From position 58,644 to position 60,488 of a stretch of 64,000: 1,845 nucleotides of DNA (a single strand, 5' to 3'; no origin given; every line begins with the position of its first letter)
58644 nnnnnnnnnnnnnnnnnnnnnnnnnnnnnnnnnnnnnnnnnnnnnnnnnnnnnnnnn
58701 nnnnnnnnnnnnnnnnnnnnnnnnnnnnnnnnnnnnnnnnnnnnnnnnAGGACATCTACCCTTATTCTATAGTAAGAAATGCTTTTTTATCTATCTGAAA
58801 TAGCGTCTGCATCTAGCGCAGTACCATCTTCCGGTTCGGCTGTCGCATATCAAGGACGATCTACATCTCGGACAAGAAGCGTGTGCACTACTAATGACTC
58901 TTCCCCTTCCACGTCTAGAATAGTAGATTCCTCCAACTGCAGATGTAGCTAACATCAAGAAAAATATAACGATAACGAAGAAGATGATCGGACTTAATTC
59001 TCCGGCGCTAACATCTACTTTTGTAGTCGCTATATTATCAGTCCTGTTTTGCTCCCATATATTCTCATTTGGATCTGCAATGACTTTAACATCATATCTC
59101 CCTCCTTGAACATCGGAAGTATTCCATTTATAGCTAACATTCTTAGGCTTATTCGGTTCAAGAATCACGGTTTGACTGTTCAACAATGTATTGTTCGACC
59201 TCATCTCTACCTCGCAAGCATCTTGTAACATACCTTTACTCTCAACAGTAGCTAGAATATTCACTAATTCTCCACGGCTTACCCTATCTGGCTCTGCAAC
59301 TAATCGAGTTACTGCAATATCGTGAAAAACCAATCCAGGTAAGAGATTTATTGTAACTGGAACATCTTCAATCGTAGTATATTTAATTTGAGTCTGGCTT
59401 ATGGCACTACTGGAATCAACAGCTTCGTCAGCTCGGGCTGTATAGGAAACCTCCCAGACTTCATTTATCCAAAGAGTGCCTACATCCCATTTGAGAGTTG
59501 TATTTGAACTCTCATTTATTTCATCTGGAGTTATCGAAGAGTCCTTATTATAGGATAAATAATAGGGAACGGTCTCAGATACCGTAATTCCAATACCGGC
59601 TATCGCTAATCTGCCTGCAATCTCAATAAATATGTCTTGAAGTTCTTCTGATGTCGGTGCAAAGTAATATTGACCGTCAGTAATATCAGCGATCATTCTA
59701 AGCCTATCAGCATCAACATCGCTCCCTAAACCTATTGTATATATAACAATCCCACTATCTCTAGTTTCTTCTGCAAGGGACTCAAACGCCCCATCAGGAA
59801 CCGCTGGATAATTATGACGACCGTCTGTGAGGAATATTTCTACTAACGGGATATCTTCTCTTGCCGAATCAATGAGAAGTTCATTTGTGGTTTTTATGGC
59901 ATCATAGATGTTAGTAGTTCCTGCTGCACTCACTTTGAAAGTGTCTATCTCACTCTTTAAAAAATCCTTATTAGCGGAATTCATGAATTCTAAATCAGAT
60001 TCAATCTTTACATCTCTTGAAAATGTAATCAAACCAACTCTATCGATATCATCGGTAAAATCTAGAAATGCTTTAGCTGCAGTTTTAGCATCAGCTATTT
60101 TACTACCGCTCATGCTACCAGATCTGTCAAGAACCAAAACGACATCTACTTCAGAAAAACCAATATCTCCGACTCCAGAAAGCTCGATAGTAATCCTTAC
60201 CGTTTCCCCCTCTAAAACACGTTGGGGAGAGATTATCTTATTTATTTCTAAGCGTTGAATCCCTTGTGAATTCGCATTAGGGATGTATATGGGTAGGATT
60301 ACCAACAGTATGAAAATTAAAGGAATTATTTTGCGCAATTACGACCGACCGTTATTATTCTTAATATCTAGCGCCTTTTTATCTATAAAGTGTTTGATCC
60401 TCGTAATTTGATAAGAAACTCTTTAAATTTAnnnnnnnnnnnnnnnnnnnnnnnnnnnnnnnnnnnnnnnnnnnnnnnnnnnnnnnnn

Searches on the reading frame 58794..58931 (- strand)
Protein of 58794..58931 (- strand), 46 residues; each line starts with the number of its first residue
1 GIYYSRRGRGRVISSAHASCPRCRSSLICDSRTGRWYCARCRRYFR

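Call 60: search_protein_representatives(alignment_id=A3)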
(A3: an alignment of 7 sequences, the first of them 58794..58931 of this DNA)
Query: 7 sequences, 39 profile positions. Proteins with E-value up to 0.001 (for the whole library): 278; up to 1e-10: 43; up to 1e-30: 0. The best 150 are listed.
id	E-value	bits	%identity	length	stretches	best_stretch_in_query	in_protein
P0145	2.9e-27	110.4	-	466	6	5-38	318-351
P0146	2.1e-26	107.6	-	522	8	10-38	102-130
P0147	1.5e-25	104.9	-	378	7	9-37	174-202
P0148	5.2e-23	96.8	-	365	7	10-38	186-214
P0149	1.3e-22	95.5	-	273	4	9-37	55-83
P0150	1.8e-21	91.9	-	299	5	11-37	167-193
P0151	3.2e-20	87.8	-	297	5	11-37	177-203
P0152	4.9e-20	87.3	-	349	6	10-37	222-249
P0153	3.7e-19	84.4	-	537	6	8-37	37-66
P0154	3.0e-18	81.5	-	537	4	5-39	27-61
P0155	8.1e-18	80.2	-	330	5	7-37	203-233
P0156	1.8e-17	79.1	-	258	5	11-37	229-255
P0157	2.9e-17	78.4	-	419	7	12-38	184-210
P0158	3.7e-17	78.1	-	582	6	10-37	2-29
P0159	9.6e-17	76.7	-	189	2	9-39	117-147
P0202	2.7e-09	52.9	-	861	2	8-38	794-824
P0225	6.6e-08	48.4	-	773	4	8-38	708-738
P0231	1.4e-07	47.4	-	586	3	9-37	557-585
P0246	4.9e-07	45.7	-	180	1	8-38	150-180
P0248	5.3e-07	45.6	-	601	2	11-38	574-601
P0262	1.5e-06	44.1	-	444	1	8-38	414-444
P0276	3.5e-06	42.9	-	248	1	4-38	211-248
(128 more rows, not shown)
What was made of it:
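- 58809..58874 (-): Tail zinc ribbon CPRC-x14-WYCARC. It is a member of a portable archaeal 'WYC-type' ribbon, CxxC-x11-13-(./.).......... A profile search found 278 cluster representatives at E<=1e-3 (call 60).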

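Call 63: search_protein_families(library=pfam, proteins=[P0145, P0149, P0159, P0225, P0231, P0262, P0248, P0202, P0246, P0276], max_evalue=0.01)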
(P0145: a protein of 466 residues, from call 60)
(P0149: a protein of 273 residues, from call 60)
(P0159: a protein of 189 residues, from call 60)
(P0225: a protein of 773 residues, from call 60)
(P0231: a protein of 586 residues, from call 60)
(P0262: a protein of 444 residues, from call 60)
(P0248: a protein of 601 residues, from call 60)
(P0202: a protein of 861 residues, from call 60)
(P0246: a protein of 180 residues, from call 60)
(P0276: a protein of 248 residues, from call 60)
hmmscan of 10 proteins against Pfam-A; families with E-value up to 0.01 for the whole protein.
P0145 (466 aa): 18 families
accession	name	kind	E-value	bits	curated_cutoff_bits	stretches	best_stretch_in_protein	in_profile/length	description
PF19011.5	DUF5740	-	2.1e-08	34.8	26.5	0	139-175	55-92/94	Family of unknown function (DUF5740)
PF25095.1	C2H2-zf_KIN17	-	3.5e-08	34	27.7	0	450-465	2-19/30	KIN17 C2H2-type zinc finger domain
PF17026.10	zf-RRPl_C4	-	4.6e-07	30.4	28.9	0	326-353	4-30/108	Putative ribonucleoprotein zinc-finger pf C4 type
PF23455.1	DUF7129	-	1.6e-06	28.2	30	0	385-399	27-41/45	Domain of unknown function (DUF7129)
PF12874.13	zf-met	-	5.2e-06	27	21.2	0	451-461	1-11/25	Zinc-finger of C2H2 type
PF12171.14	zf-C2H2_jaz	-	6e-06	26.7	22.6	0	404-415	2-13/27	Zinc-finger double-stranded RNA-binding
PF00130.28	C1_1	-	1.3e-05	25.3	26.5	0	138-162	14-37/53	Phorbol esters/diacylglycerol binding domain (C1 domain)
PF11724.13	YvbH_ext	-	1.8e-05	25.4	22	0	400-418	33-52/61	YvbH-like oligomerisation region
PF23145.1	Zf_2nd_IFT121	-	2.1e-05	24.5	25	0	141-161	3-24/45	IFT121, second zinc finger domain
PF18797.7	APC_rep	-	3e-05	25.1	27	0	341-373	22-55/76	Adenomatous polyposis coli (APC) repeat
PF07191.17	Zn_ribbon_6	-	3.4e-05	24.2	25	0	387-457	2-56/67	Double zinc ribbon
PF06463.18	Mob_synth_C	-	5.8e-05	23.5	37.4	0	315-349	43-77/128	Molybdenum Cofactor Synthesis C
PF07430.17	PP1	-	0.00012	22.5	20.4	0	142-162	19-39/78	Phloem filament protein PP1 cystatin-like domain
PF12760.12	Zn_ribbon_IS1595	-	0.00072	19.9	25.4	0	136-161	19-45/46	Transposase zinc-ribbon domain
PF07282.18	Cas12f1-like_TNB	-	0.0028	18.2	26.3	0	325-355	30-54/60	Cas12f1-like, TNB domain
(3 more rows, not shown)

P0149 (273 aa): 7 families
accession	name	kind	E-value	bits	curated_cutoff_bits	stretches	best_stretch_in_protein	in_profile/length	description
PF01599.25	Ribosomal_S27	-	2.5e-09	37.3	22.3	1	50-81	11-42/44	Ribosomal protein S27a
PF14354.12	Lar_restr_allev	-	4.9e-05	23.9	28.6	0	56-91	3-48/58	Restriction alleviation protein Lar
PF23137.1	HVO_0758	-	5.9e-05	23.2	27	0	33-64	17-50/55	HVO_0758 mu-protein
PF07430.17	PP1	-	6e-05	23.5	20.4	0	62-82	18-38/78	Phloem filament protein PP1 cystatin-like domain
PF12773.13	DZR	-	9.1e-05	23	27.3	0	21-80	1-44/45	Double zinc ribbon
PF12760.12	Zn_ribbon_IS1595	-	0.0002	21.7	25.4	0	98-122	19-44/46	Transposase zinc-ribbon domain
PF23145.1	Zf_2nd_IFT121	-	0.00029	20.9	25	0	21-63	3-41/45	IFT121, second zinc finger domain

P0159 (189 aa): 16 families
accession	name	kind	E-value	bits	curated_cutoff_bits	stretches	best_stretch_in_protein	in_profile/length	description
PF05239.21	PRC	-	9.1e-07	29.2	21.2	1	7-72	6-75/78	PRC-barrel domain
PF12760.12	Zn_ribbon_IS1595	-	3.5e-06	27.3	25.4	1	119-145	19-46/46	Transposase zinc-ribbon domain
PF18912.6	DZR_2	-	1.4e-05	25.2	27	1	119-181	8-56/56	Double zinc ribbon domain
PF13248.11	Zn_ribbon_3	-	1.5e-05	24.7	27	0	151-166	11-26/26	zinc-ribbon domain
PF21344.3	Zn_ribbon_LysW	-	5.9e-05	23.1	27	0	139-166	3-31/46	Alpha-aminoadipate carrier protein LysW-like, globular domain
PF14369.11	Zn_ribbon_19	-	6.3e-05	23.5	30.8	0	176-187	4-15/35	zinc-ribbon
PF12773.13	DZR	-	0.00011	22.7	27.3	1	121-180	1-44/45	Double zinc ribbon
PF07191.17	Zn_ribbon_6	-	0.00083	19.8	25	1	120-181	2-56/67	Double zinc ribbon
PF14354.12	Lar_restr_allev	-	0.00091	19.9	28.6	0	119-144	4-33/58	Restriction alleviation protein Lar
PF03119.21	DNA_ligase_ZBD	-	0.0011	19.3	25.8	0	120-140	1-21/27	NAD-dependent DNA ligase C4 zinc finger domain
PF06677.18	Auto_anti-p27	-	0.0012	19.3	24.1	0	121-142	18-39/40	Sjogren's syndrome/scleroderma autoantigen 1 (Autoantigen p27)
PF01155.25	HypA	-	0.0017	18.8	28.9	0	84-145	36-95/112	Hydrogenase/urease nickel incorporation, metallochaperone, hypA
PF24460.1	DUF7575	-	0.0021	17.8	28.5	0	119-128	4-13/28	Domain of unknown function (DUF7575)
PF16988.10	Vps36-NZF-N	-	0.0062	16.4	27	0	133-168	6-45/65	Vacuolar protein sorting 36 NZF-N zinc-finger domain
PF02150.21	Zn_ribbon_RPB9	-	0.007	16.7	25.2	1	121-143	4-28/36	RNA polymerases M/15 Kd subunit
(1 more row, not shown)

P0225 (773 aa): 5 families
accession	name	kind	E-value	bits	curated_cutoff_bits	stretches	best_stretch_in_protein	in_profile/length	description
PF00069.31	Pkinase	-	1.7e-39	136.2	31.7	1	232-484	1-252/263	Protein kinase domain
PF07714.23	PK_Tyr_Ser-Thr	-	1.1e-29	103.9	23.1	1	233-484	2-249/258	Protein tyrosine and serine/threonine kinase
PF03109.22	ABC1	-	2.4e-07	30.6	22.9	1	311-386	144-221/244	ABC1 atypical kinase-like domain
PF18912.6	DZR_2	-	7.3e-07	29.4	27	1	711-769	8-55/56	Double zinc ribbon domain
PF03735.19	ENT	-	0.00023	21.6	28.5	1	566-614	9-58/71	ENT domain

P0231 (586 aa): 6 families
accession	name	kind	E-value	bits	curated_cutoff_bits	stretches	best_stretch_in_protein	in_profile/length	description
PF00092.34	VWA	-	1.4e-08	35.6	23.8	1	250-392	36-172/174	von Willebrand factor type A domain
PF13768.12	VWA_3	-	2.3e-06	28.2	27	1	252-380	35-154/155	von Willebrand factor type A domain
PF14354.12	Lar_restr_allev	-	3.2e-05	24.5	28.6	0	559-584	4-33/58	Restriction alleviation protein Lar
PF13901.12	RH_dom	-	0.001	19.4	28.1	1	389-466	114-189/206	Rubicon Homology Domain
PF13519.12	VWA_2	-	0.0014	19.6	27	0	181-330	2-106/107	von Willebrand factor type A domain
PF01568.27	Molydop_binding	-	0.0024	18.3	26.8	1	10-61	28-77/110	Molydopterin dinucleotide binding domain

P0262 (444 aa): 7 families
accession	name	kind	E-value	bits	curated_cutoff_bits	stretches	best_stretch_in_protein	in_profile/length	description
PF16640.11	Big_3_5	-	2.4e-15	57.3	35.5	2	278-364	3-87/88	Bacterial Ig-like domain (group 3)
PF00932.25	LTD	-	1.7e-14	54.5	34.3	1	34-135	2-104/109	Lamin Tail Domain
PF22902.2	NOMO1-like_9th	-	0.00011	22.4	27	0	193-248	4-56/75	BOS complex subunit NOMO1-like, beta sandwich domain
PF17210.9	SdrD_B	-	0.00055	20.5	29.7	0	207-261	26-78/112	SdrD B-like domain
PF00630.25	Filamin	-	0.0011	20.2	26.9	0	208-251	50-84/93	Filamin/ABP280 repeat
PF02369.22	Big_1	-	0.0035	17.8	34.9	0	300-362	34-92/93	Bacterial Ig-like domain (group 1)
PF13620.12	CarboxypepD_reg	-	0.0064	17.3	32.3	0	300-366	15-71/82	Carboxypeptidase regulatory-like domain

P0248 (601 aa): 5 families
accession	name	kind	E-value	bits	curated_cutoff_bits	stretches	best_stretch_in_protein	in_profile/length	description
PF13570.13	Beta-prop_ACSF4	-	3.4e-44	152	133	2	187-395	69-283/329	Beta-alanine-activating enzyme, beta-propeller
PF13360.13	PQQ_2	-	7.9e-39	134.1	27.6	2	88-284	28-233/233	Outer membrane protein assembly factor BamB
PF01011.28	PQQ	-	4e-08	32.9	26.7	0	297-327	546-577/595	Glucose/ethanol/alcohol dehydrogenase, beta-propeller domain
PF12760.12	Zn_ribbon_IS1595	-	0.00014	22.2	25.4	0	512-538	18-45/46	Transposase zinc-ribbon domain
PF01363.27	FYVE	-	0.00018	22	27.8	0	571-600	6-33/67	FYVE zinc finger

P0202 (861 aa): 5 families
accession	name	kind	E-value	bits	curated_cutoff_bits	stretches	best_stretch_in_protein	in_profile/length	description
PF13229.12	Beta_helix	-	1.1e-26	93.8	25.9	3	206-356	1-147/158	Right handed beta helix region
PF05048.19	NosD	-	4.4e-20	72.5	23.6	2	282-430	16-171/212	Periplasmic copper-binding protein (NosD)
PF12760.12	Zn_ribbon_IS1595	-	0.00021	21.6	25.4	0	797-822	19-45/46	Transposase zinc-ribbon domain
PF07191.17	Zn_ribbon_6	-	0.00055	20.3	25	1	799-857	3-57/67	Double zinc ribbon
PF07602.17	DUF1565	-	0.0043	16.8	20.3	1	145-227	118-200/257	Protein of unknown function (DUF1565)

P0246 (180 aa): 0 families

P0276 (248 aa): 3 families
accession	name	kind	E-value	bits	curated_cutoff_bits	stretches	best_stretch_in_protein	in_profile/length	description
PF17957.7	Big_7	-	2.8e-05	25.1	24.1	1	97-151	14-68/70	Bacterial Ig domain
PF19077.6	Big_13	-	0.0001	23.2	27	1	114-172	38-100/102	Bacterial Ig-like domain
PF13750.12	Big_3_3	-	0.0016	18.6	27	0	43-90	2-50/157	Bacterial Ig-like domain (group 3)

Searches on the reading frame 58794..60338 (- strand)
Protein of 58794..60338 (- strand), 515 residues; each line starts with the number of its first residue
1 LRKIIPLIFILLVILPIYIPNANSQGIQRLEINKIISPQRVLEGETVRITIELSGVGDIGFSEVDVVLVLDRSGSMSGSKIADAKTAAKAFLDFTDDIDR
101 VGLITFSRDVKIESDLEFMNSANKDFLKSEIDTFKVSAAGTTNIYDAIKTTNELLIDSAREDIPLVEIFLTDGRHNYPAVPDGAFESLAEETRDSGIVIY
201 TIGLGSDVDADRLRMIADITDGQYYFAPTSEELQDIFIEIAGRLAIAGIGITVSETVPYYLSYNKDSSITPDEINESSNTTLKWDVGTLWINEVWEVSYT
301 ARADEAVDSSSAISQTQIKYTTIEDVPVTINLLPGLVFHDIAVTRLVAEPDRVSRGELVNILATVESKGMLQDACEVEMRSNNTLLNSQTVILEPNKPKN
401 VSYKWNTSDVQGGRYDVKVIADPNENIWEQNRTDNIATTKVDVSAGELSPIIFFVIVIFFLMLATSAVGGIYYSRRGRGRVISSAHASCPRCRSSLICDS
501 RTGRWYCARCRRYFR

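Call 5: search_protein_families(library=pfam, proteins=[window:58794-60338:-], max_evalue=0.1)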
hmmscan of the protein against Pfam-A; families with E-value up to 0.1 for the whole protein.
window:58794-60338:- (515 aa): 7 families
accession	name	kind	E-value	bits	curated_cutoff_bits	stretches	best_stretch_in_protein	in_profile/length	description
PF00092.34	VWA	-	3.7e-29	102.6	23.8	1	65-237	1-172/174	von Willebrand factor type A domain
PF13519.12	VWA_2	-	8.5e-15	55.7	27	1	66-173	1-106/107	von Willebrand factor type A domain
PF07705.17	CARDB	-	2e-09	38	22.7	1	348-438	10-100/101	CARDB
PF13768.12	VWA_3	-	8.4e-09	36.1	27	1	65-226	2-155/155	von Willebrand factor type A domain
PF11775.14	CobT_C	-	0.0058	16.7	21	1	61-100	10-49/220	Cobalamin biosynthesis protein CobT VWA domain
PF10138.15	vWA-TerF-like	-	0.016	15.8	29.4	1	64-176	2-117/200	vWA found in TerF C terminus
PF12760.12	Zn_ribbon_IS1595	-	0.091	13.2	25.4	0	486-512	18-45/46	Transposase zinc-ribbon domain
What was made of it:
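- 58791..60338 (-): vWA2: 515-aa paralogue with an intact cytoplasmic Cys4 ribbon tail. vWA at 59628..60146, CARDB at 59025..59297, TM at 58920..58991. Pfam VWA 102.6 bits and CARDB 38 bits (call 5).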

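Call 44: predict_structure(alignment_id=A2)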
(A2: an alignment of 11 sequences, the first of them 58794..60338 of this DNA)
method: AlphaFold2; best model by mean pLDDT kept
length: 515 residues; sequences in the alignment: 11
mean_pLDDT: 81.7   pTM: 0.57
mean pLDDT of the five models: 81.7, 80.9, 77.6, 76.8, 76.3
residues with pLDDT >= 90: 214; 70-90: 219; 50-70: 38; < 50: 44
segments of 3 or more residues with pLDDT < 50: 1-26, 470-485
pLDDT, mean of each block of 10 residues (from residue 1): 40 30 50 93 95 80 82 81 81 79 87 88 87 63 88 89 84 78 92 91 86 92 86 75 75 94 93 87 90 91 93 91 78 91 94 90 92 93 93 92 92 93 90 92 73 75 62 42 56 78 79 79
secondary structure, 60 per line:
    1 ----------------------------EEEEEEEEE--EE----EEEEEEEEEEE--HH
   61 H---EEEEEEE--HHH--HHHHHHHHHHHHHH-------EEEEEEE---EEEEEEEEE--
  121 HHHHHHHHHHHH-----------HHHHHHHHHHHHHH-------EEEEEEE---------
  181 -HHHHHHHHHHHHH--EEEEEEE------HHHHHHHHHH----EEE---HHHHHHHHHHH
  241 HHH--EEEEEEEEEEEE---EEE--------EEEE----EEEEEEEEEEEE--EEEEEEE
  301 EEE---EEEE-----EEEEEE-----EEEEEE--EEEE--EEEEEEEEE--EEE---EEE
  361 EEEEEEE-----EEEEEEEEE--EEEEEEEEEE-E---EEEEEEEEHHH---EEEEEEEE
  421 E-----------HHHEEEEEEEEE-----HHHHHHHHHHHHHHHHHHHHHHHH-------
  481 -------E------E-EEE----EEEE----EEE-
elements in order: E29-37 E46-56 E65-71 H79-92 E100-106 E110-118 H121-132 H144-157 E165-171 H182-194 E197-203 H210-219 E224-226 H230-243 E246-257 E261-263 E272-275 E280-291 E294-303 E307-310 E316-321 E327-332 E335-338 E341-349 E352-354 E358-367 E373-381 E384-393 E399-406 E413-421 E436-444 H450-473 E497-499 E504-507 E512-514
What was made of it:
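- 58791..60338 (-): AF2 model with mean pLDDT 81.7 gives this order: beta 29-56, vWA 65-243, beta 246-338, CARDB 341-444, TM helix 450-473, ribbon strands 497-514 (call 44).
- On CARDB (PF07705): An all-beta domain at residues 341-444 in the AF2 model (call 44).
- Closest known: ArnB / ArnE. Different: Their neighbours have no FHA domain (calls 5, 44).
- Checked: AlphaFold predicts a TM helix at residues 450-473 of the second copy, followed by small strands at the ribbon (call 44).
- The AF2 model with the domain order given above (call 44).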

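Call 46: fold_search(model_id=the predicted structure, library=pdb)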
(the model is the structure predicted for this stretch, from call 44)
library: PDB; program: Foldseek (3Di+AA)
matches with E <= 10: 1845; with E <= 0.001: 479
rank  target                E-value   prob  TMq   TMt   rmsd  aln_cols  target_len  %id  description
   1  4fx5                  8.1e-20  1.00  0.39  0.45   7.8       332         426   16  von Willebrand factor type A from Catenulispora acidiphila (released 2012-07-18)
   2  8s05_A                3.4e-18  1.00  0.37  0.48   7.6       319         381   18  ArnAB complex an archaeal ortholog of the Sec23/24 core motif (released 2025-10-29)
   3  6m48_B                1.1e-17  1.00  0.31  0.21  14.5       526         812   14  Crystal structure of pilus adhesin, SpaC from Lactobacillus rhamnosus GG - P21212 form (released 2020-07-29)
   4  8s05_B                1.5e-17  1.00  0.36  0.48   7.5       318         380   18  ArnAB complex an archaeal ortholog of the Sec23/24 core motif (released 2025-10-29)
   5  7w6b                  2.6e-17  1.00  0.33  0.24  13.4       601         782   13  Crystal Structure of PitA from pilus islet-2 of Streptococcus oralis (released 2022-06-01)
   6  6to1                  6.6e-16  1.00  0.31  0.29  15.7       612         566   13  Crystal structure of three N-terminal domains of the type V pili tip protein Mfa5 from Porphyromonas gingivalis (released 2020-12-02)
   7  6fpy_B                5.3e-13  1.00  0.40  0.35   7.1       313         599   16  Inter-alpha-inhibitor heavy chain 1, wild type (released 2019-02-27)
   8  6fpy_A                5.6e-13  1.00  0.39  0.34   7.0       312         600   15  Inter-alpha-inhibitor heavy chain 1, wild type (released 2019-02-27)
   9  5a8j                  9.2e-13  1.00  0.36  0.48   7.8       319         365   17  Crystal structure of the ArnB paralog VWA2 from Sulfolobus acidocaldarius (released 2016-06-22)
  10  6bxb_A                1.8e-12  1.00  0.32  0.35  11.0       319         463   18  Crystal structure of an extended b3 integrin P33 (released 2018-08-01)
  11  9c4f_I                2.4e-12  1.00  0.33  0.85   2.3       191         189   27  Infectious B19V capsid (released 2024-10-16)
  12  6fpz_A                3.3e-12  1.00  0.39  0.35   6.9       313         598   15  Inter-alpha-inhibitor heavy chain 1, D298A (released 2019-02-27)
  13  6bxj                  5.4e-12  1.00  0.31  0.27  10.9       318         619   19  Structure of a single-chain beta3 integrin (released 2018-10-03)
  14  7vfs_B                6.8e-12  1.00  0.32  0.18  10.6       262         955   18  Human N-type voltage gated calcium channel CaV2.2-alpha2/delta1-beta1 complex, apo state (released 2021-11-03)
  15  9t3y_A                6.8e-12  1.00  0.30  0.21  19.1       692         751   10  Cryo-EM structure of alphaM/beta2:C3d-anti-CR3-Nb headpiece complex (HPO2 3D class reconstruction) (released 2026-03-25)
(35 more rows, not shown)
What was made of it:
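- On ArnA/ArnB regulatory pair: Order of secondary-structure elements (call 44) and Foldseek matches to 8s05 and 5a8j (call 46).
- Closest known: ArnB / ArnE. Same: These are the top Foldseek PDB matches, E 8e-20 to 9e-13 over about 320 columns (call 46).
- Closest known: Bacterial pilus-tip adhesins with an inserted vWA domain. Same: Foldseek E 1e-17 to 7e-16 (call 46).
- The best PDB fold matches are 4fx5, ArnB (8s05, 5a8j) and the pilus-tip adhesins SpaC, PitA and Mfa5 (call 46). ArnB chains are among the top fold matches, E 3e-18 over 319 aligned columns (call 46).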

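Call 71: search_protein_families(library=ncbifam, proteins=[window:58794-60338:-], max_evalue=0.01)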
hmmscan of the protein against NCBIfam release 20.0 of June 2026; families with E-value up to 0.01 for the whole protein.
window:58794-60338:- (515 aa): 7 families
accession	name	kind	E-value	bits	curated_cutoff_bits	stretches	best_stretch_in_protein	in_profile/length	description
TIGR00868.1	hCaCC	subfamily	2.3e-12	45.6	900.85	1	66-236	307-472/863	calcium-activated chloride channel protein 1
TIGR03788.1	marine_srt_targ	equivalog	3.7e-11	42.2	551.65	1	65-237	273-438/629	marine proteobacterial sortase target protein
NF047508.1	VWA_BatA_Lepto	exception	5.1e-10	38.9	380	1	63-241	88-270/315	VWA domain-containing protein BatA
NF010238.0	PRK13685.1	subfamily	1.2e-09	37.7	432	1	66-241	99-295/335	hypothetical protein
TIGR02442.1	Cob-chelat-sub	hypoth_equivalog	1.8e-06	26.7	779.45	1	66-193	475-604/641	putative cobaltochelatase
TIGR03436.1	acidobact_VWFA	subfamily_domain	0.003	17.1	81.25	1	64-206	67-221/324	VWA domain-containing protein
TIGR02031.1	BchD-ChlD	equivalog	0.0041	15.9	499.55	1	66-181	426-538/608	magnesium chelatase ATPase subunit D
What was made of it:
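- Closest known: Other 'ecto-vWA + TM + cytoplasmic Zn-ribbon' proteins. Same: BatB and BatA give vWA-domain fold and HMM matches (calls 46, 71).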

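Call 72: search_protein_families(library=padloc, proteins=[window:58794-60338:-], max_evalue=0.01)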
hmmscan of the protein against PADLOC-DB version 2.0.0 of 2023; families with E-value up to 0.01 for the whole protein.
window:58794-60338:- (515 aa): 0 families
